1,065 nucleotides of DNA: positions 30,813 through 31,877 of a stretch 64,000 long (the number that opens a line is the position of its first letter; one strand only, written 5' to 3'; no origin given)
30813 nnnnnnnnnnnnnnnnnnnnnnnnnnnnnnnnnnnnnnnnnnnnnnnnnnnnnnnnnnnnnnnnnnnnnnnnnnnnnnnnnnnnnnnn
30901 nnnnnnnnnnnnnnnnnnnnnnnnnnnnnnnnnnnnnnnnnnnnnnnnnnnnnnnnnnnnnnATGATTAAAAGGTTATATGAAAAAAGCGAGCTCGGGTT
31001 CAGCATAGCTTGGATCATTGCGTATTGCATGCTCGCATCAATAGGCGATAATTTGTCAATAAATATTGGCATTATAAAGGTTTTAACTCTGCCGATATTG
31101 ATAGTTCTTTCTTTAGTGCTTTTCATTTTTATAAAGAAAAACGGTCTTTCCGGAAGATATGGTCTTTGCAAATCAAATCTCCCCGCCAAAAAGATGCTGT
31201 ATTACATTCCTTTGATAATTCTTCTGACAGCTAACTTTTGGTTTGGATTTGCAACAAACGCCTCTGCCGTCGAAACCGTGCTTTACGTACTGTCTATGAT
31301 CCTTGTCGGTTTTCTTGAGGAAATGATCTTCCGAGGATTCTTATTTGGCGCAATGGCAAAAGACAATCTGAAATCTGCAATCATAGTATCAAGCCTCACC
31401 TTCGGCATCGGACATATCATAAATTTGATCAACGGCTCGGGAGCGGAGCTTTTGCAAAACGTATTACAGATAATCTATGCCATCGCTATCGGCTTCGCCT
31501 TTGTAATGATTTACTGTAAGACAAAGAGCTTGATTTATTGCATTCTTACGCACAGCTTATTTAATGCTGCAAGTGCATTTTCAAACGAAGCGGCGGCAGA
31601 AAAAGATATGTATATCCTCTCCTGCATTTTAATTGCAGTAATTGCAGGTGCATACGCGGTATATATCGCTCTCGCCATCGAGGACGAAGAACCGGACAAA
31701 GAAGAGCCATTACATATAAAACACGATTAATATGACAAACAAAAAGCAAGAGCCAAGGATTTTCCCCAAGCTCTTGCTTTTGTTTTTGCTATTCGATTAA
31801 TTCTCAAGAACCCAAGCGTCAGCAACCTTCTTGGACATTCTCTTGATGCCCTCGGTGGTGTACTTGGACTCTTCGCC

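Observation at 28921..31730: Translationally coupled operon of two unrelated carotenoid-hydratase-like proteins plus a CPBP protease, with no visible carotenoid pathway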

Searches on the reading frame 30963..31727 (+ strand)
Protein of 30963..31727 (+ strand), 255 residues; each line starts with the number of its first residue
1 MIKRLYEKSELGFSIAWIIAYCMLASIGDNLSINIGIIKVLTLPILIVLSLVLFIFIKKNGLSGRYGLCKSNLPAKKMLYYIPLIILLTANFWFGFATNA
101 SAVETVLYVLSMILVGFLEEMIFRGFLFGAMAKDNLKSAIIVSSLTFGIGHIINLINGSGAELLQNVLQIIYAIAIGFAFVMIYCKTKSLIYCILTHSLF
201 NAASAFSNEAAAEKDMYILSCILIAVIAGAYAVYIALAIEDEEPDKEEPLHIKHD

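Call 3: search_protein_families(library=pfam, proteins=[window:30963-31727:+], max_evalue=0.1)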
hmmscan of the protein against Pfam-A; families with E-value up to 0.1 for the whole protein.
window:30963-31727:+ (255 aa): 2 families
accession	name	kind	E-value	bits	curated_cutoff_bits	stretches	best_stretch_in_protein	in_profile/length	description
PF02517.21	Rce1-like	-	1.6e-19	70.4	22.4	1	105-202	5-92/93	Type II CAAX prenyl endopeptidase Rce1-like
PF06570.16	DUF1129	-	0.058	13.4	29.1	1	189-248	86-144/207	Protein of unknown function (DUF1129)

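Call 4: search_protein_families(library=ncbifam, proteins=[window:30963-31727:+], max_evalue=0.1)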
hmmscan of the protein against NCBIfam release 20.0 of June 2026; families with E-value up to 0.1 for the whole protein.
window:30963-31727:+ (255 aa): 8 families
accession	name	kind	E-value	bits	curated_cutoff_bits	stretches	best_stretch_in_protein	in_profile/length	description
NF041647.1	ABC_perm_CPBP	equivalog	3.9e-09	35.8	435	1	113-206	551-632/636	ABC transporter permease subunit/CPBP intramembrane protease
NF033192.3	CPBP_JDVT_MrtJ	equivalog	5.2e-07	30.3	75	1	112-204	5-95/98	JDVT-CTERM system glutamic-type intramembrane protease MrtJ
TIGR03008.1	pepcterm_CAAX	equivalog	1.1e-05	25.4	81.05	1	111-202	123-207/222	CAAX prenyl protease-related protein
NF040590.1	CPBP_Pyro_MrtA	exception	0.00042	20.6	200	1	99-199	94-183/194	CPBP family archaeomyxosortase MrtA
NF050068.1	Rv0804_CPBP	equivalog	0.00043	19.9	200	1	117-206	105-191/197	Rv0804 family intramembrane glutamic endopeptidase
NF040914.1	Mrt_core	domain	0.00048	20.1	100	1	108-206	4-103/108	myxosortase family intramembrane protease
NF040589.1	CPBP_Synerg_MrtS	equivalog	0.0015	18.7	130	1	82-155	47-124/170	Synerg-CTERM system glutamic-type intramembrane protease MrtS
NF040594.1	CPBP_fam_MrtC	equivalog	0.0087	15.8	195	1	93-153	105-174/221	myxosortase MrtC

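Call 96: find_homologous_proteins(query=window:30963-31727:+, max_evalue=1e-30)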
Query window:30963-31727:+ (255 aa): 6944 proteins with E <= 1e-30 among 8000 candidates; the best 120 are listed.
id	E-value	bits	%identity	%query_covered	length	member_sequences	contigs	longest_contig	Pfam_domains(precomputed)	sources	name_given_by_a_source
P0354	1.1e-153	528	99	100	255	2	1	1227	PF02517.22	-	-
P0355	8.9e-123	426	83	95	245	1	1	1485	PF02517.22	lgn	-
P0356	1.3e-121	423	81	95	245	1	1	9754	PF02517.22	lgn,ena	-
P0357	5.3e-121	421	81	95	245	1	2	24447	PF02517.22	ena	-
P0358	2.8e-120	418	81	95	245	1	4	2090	PF02517.22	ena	-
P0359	3.9e-110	385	73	96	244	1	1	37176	PF02517.22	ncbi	-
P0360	4.0e-109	382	73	95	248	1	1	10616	PF02517.22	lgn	-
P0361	2.3e-107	376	78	82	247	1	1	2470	PF02517.22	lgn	-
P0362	4.9e-107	375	78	82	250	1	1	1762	PF02517.22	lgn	-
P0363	6.1e-107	375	73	84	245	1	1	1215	PF02517.22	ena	-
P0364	1.1e-106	374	70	96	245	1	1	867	PF02517.22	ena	-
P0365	1.4e-106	373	77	82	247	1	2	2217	PF02517.22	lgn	-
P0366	1.6e-106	373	70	95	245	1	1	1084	PF02517.22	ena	-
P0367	2.6e-106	373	71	97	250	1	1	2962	PF02517.22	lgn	-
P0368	3.3e-106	372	71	95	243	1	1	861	PF02517.22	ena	-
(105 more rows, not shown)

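Call 97: find_encoding_contigs(protein=P0357, flank=5000, max_places=2)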
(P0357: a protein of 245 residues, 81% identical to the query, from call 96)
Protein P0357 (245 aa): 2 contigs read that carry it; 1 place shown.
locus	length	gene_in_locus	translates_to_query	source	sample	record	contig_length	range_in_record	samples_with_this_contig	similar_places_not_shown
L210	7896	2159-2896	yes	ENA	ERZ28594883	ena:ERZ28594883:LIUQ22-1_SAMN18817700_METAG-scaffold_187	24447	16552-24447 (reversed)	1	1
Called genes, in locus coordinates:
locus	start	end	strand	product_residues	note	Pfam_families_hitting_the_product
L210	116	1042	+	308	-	PF00892:EamA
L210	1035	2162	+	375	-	PF24137: (faint)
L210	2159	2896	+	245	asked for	PF02517:Rce1-like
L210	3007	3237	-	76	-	-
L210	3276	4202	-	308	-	PF04204:HTS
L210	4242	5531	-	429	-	PF01053:Cys_Met_Meta_PP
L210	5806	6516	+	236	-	PF02308:MgtC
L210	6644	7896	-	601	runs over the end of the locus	PF02690:Na_Pi_cotrans, PF01895:PhoU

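Call 98: find_encoding_contigs(protein=P0356, flank=5000, max_places=2)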
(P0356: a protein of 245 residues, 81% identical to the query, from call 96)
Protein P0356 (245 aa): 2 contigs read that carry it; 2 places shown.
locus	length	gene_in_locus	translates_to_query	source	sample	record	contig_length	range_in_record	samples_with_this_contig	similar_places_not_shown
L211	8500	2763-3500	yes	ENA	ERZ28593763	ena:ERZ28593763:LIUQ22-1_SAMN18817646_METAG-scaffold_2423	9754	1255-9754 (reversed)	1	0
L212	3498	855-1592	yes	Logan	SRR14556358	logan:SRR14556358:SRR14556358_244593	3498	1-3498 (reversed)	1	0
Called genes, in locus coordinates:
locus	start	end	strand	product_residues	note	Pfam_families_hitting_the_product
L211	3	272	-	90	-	?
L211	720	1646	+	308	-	PF00892:EamA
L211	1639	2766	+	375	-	PF24137: (weak)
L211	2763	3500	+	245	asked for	PF02517:Rce1-like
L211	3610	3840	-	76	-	-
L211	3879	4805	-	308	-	PF04204:HTS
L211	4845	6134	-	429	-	PF01053:Cys_Met_Meta_PP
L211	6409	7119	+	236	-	PF02308:MgtC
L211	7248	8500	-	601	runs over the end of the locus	PF02690:Na_Pi_cotrans, PF01895:PhoU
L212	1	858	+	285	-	?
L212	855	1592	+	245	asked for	PF02517:Rce1-like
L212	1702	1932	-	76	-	-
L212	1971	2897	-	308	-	PF04204:HTS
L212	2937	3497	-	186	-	?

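Call 110: search_protein_families(library=padloc, proteins=[window:30963-31727:+], max_evalue=0.01)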
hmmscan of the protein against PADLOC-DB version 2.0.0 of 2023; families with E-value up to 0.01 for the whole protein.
window:30963-31727:+ (255 aa): 0 families
